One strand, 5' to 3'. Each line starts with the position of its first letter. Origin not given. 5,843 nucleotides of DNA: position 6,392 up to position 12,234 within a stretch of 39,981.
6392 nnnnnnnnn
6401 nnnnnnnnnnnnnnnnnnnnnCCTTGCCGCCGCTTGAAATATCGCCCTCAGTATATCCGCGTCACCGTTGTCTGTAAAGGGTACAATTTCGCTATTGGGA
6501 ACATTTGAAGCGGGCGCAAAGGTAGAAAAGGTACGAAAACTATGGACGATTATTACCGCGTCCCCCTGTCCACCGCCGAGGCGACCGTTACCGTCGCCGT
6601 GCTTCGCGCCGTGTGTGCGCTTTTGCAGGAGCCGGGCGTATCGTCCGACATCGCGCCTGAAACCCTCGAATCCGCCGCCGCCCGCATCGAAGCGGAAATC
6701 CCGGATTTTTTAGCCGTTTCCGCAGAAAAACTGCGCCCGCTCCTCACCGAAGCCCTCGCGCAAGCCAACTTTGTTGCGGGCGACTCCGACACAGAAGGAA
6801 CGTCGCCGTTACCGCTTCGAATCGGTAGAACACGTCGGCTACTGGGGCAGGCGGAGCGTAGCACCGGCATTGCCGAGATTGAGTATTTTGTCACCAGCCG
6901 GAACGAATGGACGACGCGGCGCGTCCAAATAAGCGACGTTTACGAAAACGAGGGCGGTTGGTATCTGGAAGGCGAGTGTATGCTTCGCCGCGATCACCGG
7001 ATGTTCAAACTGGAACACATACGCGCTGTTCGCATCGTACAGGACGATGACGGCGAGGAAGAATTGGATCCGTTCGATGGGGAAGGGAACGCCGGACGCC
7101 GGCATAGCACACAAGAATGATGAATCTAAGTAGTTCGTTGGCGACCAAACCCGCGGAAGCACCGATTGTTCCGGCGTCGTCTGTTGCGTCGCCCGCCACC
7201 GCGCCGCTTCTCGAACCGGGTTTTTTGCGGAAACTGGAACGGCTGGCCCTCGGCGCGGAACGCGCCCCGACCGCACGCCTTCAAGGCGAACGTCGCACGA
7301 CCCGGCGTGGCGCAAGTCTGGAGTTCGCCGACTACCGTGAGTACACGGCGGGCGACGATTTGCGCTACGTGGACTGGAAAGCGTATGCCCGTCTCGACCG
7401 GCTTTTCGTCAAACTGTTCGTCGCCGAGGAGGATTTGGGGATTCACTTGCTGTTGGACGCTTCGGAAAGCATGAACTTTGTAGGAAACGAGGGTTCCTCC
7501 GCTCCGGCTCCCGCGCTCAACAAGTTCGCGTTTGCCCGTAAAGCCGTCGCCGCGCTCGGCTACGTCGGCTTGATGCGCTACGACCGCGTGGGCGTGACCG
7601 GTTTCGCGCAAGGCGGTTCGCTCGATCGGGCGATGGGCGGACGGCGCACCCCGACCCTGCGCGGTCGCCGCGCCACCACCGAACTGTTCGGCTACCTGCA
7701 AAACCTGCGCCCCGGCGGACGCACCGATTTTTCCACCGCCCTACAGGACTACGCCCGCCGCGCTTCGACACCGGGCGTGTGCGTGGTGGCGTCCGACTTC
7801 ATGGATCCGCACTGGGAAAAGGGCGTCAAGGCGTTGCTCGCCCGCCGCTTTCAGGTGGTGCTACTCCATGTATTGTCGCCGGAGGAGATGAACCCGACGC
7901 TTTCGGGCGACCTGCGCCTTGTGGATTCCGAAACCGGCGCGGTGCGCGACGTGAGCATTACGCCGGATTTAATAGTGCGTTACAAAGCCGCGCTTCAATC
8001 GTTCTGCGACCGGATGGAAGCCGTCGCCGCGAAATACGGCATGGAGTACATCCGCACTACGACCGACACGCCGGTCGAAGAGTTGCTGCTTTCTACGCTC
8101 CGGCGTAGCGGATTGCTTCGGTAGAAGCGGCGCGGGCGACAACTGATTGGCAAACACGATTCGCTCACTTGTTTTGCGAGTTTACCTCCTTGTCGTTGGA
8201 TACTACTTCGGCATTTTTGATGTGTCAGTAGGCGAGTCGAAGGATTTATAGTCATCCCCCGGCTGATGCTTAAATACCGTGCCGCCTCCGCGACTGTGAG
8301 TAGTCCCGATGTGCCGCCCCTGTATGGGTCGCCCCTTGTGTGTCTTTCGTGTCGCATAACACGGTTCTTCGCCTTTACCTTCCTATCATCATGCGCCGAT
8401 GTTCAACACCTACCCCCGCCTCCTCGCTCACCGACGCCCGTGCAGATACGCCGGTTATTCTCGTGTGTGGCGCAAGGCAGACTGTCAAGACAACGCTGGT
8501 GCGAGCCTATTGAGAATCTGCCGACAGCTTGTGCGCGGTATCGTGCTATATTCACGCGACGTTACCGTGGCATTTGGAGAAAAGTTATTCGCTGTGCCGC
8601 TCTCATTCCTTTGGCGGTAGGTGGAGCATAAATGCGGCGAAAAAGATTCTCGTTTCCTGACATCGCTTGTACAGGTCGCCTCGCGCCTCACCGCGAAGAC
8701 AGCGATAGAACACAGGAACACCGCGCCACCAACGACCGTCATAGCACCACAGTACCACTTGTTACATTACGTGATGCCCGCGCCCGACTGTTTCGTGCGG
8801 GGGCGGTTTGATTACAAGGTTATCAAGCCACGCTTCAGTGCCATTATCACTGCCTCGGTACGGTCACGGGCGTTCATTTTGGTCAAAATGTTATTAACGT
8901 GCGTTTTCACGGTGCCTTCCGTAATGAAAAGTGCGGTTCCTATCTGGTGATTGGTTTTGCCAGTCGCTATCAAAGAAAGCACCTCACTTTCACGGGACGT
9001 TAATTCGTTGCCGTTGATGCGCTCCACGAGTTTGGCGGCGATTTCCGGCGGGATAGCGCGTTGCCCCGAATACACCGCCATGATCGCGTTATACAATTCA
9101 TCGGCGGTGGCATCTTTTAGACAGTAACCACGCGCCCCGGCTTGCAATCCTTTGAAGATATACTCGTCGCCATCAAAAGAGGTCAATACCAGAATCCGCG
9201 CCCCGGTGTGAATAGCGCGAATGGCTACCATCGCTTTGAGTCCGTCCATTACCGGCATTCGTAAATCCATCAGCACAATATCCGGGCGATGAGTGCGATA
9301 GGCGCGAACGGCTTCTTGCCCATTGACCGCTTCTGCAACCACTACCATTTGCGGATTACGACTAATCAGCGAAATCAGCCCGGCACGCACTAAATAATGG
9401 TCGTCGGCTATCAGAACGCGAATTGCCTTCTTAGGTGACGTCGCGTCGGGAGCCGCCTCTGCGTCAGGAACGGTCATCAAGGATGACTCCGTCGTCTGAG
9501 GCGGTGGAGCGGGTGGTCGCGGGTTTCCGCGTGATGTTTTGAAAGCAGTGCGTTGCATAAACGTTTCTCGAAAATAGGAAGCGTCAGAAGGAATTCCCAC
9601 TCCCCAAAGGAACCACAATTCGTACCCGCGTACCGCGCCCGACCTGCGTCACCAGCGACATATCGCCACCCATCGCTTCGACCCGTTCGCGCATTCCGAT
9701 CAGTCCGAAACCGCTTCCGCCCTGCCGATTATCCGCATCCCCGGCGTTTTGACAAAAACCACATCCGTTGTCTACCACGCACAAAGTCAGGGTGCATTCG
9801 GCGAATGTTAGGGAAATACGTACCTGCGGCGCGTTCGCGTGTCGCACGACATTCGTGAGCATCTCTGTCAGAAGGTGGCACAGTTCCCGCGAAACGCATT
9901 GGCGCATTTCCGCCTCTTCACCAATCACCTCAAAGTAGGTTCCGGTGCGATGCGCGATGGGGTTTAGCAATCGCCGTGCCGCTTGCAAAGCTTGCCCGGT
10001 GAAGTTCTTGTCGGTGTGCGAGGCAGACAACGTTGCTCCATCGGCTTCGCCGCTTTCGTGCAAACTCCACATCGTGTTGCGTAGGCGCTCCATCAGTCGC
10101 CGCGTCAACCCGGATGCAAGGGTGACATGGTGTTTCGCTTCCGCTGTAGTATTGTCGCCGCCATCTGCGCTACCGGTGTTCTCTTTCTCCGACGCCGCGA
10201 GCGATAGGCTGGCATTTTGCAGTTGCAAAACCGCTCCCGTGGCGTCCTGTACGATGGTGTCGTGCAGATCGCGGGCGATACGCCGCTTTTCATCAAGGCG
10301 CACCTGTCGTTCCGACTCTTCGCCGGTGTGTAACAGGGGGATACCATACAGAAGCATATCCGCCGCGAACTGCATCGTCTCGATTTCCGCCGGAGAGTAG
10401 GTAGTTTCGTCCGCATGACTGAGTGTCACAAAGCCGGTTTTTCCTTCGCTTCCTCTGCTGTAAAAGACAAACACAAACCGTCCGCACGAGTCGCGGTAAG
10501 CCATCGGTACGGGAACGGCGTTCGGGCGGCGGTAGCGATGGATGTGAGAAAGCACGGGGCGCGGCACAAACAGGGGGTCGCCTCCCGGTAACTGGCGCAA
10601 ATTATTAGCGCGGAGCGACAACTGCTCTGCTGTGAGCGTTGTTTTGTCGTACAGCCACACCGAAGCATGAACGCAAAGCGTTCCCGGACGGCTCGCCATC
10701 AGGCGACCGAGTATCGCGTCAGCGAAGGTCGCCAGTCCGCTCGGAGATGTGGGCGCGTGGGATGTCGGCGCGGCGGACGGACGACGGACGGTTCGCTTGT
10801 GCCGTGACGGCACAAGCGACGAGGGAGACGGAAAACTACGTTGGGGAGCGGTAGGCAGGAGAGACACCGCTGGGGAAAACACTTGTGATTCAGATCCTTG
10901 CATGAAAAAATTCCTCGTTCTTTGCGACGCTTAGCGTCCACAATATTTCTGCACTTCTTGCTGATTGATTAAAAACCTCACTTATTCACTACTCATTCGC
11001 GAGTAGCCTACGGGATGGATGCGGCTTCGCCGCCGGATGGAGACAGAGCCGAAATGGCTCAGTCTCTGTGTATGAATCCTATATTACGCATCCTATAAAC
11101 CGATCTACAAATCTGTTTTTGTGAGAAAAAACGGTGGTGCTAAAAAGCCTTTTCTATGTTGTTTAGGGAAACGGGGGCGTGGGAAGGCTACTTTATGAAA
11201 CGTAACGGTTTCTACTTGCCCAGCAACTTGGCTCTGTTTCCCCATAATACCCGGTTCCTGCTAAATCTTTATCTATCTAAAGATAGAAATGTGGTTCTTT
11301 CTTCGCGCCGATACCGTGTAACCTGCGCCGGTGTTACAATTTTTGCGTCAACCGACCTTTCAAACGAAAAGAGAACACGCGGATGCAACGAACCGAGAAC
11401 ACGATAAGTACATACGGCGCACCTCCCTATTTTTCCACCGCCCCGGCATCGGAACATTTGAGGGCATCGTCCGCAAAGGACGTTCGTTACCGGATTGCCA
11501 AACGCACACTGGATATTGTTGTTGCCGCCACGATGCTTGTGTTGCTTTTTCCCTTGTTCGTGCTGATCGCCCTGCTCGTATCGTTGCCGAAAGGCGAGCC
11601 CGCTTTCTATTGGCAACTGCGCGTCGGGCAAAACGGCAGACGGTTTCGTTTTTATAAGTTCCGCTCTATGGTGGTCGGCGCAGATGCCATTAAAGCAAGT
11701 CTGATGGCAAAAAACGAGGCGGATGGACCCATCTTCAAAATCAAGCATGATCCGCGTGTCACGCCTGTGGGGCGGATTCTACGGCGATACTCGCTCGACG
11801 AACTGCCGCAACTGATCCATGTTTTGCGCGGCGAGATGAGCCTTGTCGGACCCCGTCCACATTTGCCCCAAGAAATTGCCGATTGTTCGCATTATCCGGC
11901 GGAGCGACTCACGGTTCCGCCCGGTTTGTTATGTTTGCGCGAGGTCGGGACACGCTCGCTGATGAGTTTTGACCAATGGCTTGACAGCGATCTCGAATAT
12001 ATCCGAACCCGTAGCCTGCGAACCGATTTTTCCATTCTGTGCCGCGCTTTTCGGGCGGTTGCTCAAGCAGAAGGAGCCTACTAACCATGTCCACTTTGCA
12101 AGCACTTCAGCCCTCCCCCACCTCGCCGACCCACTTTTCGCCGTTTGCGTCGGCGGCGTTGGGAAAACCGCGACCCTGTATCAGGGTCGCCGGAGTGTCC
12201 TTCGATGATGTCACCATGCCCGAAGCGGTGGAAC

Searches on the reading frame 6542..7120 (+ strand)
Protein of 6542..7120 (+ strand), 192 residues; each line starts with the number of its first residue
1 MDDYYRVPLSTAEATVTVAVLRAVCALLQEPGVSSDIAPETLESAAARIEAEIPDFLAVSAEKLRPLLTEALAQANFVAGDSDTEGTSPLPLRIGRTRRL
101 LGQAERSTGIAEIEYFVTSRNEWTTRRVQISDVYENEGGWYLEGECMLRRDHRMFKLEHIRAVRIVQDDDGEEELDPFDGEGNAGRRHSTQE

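Call 33: search_protein_families(library=pfam, proteins=[window:6542-7120:+], max_evalue=0.001)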
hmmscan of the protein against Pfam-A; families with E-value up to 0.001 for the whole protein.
window:6542-7120:+ (192 aa): 1 family
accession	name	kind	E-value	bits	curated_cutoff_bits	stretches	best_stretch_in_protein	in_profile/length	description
PF13280.12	WYL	-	1.5e-09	38.2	21.8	1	109-165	14-70/70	WYL domain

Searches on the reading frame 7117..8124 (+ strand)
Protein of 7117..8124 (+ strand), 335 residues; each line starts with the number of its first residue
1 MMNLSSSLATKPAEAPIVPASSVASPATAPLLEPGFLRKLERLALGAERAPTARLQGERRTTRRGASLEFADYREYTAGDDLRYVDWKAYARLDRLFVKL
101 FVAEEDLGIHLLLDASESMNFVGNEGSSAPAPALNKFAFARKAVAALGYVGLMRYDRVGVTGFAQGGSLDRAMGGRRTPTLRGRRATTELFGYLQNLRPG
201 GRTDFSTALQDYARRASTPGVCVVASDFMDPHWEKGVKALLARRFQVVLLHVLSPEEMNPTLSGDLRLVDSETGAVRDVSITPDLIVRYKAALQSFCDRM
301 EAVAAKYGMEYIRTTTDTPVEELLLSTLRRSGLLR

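Call 14: search_protein_families(library=pfam, proteins=[window:7117-8124:+], max_evalue=0.001)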
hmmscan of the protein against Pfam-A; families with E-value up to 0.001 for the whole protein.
window:7117-8124:+ (335 aa): 1 family
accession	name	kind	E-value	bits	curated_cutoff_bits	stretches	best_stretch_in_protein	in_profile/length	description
PF01882.25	DUF58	-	5.2e-32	111.2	23.4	1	72-293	1-210/216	Protein of unknown function DUF58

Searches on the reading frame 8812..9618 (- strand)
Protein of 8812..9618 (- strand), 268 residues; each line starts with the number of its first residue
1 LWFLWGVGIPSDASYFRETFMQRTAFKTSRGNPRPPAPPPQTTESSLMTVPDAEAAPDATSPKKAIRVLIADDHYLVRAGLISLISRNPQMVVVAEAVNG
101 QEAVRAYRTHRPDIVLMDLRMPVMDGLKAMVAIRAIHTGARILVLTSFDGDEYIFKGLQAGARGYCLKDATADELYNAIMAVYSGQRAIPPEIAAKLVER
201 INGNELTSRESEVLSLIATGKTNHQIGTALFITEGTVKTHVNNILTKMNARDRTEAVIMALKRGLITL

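Call 14: search_protein_families(library=pfam, proteins=[window:8812-9618:-], max_evalue=0.001)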
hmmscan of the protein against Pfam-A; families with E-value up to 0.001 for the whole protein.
window:8812-9618:- (268 aa): 4 families
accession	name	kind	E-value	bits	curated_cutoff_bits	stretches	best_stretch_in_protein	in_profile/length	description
PF00072.30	Response_reg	-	8.6e-26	90.7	30.2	1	68-179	1-110/111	Response regulator receiver domain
PF00196.25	GerE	-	2.6e-21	75.4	23.5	1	205-260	2-57/57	Bacterial regulatory proteins, luxR family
PF20005.5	fvmX7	-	6.4e-05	22.6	24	1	44-127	127-206/421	FtsH ternary system domain X7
PF04545.22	Sigma70_r4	-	0.00091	19.1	24.1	0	205-248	4-48/50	Sigma-70, region 4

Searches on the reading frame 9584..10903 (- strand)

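Call 14: search_protein_families(library=pfam, proteins=[window:9584-10903:-], max_evalue=0.001)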
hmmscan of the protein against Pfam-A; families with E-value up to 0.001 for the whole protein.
window:9584-10903:- (439 aa): 3 families
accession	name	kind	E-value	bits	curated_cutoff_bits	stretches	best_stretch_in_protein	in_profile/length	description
PF02518.31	HATPase_c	-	7.7e-17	62.2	26.4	1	338-433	3-109/111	Histidine kinase-, DNA gyrase B-, and HSP90-like ATPase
PF07730.19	HisKA_3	-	2.7e-07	31.5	24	1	205-283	1-65/68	Histidine kinase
PF13581.12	HATPase_c_2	-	1.7e-06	28.5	27.4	1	323-411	25-112/127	Histidine kinase-like ATPase domain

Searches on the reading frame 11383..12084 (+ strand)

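Call 13: search_protein_families(library=pfam, proteins=[window:11383-12084:+], max_evalue=0.001)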
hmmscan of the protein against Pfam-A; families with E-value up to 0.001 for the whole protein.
window:11383-12084:+ (233 aa): 1 family
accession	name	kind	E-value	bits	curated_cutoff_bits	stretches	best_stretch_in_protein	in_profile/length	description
PF02397.22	Bac_transf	-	1.6e-59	200.9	27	1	40-227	1-178/179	Bacterial sugar transferase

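Call 68: search_protein_families(library=ncbifam, proteins=[window:11383-12084:+], max_evalue=0.001)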
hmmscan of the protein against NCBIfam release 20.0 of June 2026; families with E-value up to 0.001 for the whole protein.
window:11383-12084:+ (233 aa): 10 families
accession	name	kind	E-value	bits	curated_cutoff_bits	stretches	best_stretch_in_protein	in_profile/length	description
TIGR03025.1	EPS_sugtrans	subfamily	1.1e-70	239.1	295.55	1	35-233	253-445/445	exopolysaccharide biosynthesis polyprenyl glycosylphosphotransferase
NF041877.1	EPS_EpsZ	equivalog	2.6e-64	217.6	800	1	38-232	264-458/459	exopolysaccharide biosynthesis polyisoprenyl-phosphate hexose-1-phosphate transferase EpsZ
TIGR03022.1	WbaP_sugtrans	subfamily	5.6e-59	200.6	403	1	33-233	252-456/456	undecaprenyl-phosphate galactose phosphotransferase WbaP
TIGR03023.1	WcaJ_sugtrans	equivalog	1.3e-51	176.4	410.75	1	27-233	251-453/453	undecaprenyl-phosphate glucose phosphotransferase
NF052601.1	undeca_RfbP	equivalog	2e-51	174.6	330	1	26-232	31-243/244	undecaprenyl-phosphate galactose phosphotransferase family protein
TIGR03013.1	EpsB_2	subfamily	4.9e-41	141.2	393.35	1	34-232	249-442/443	TIGR03013 family XrtA/PEP-CTERM system glycosyltransferase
NF011751.0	PRK15204.1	equivalog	8.1e-38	130.2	907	1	36-233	276-476/476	undecaprenyl-phosphate galactose phosphotransferase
NF007518.0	PRK10124.1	equivalog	3.4e-30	105.2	684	1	37-219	271-450/464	undecaprenyl-phosphate glucose phosphotransferase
NF050817.1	PolSacchBiosHfsE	equivalog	1.6e-28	99.7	750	1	28-160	260-382/467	polysaccharide biosynthesis protein HfsE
NF045514.1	glycotran_HepC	equivalog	5.7e-27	94.4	140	1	30-159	107-211/220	heterocyst development glycosyltransferase HepC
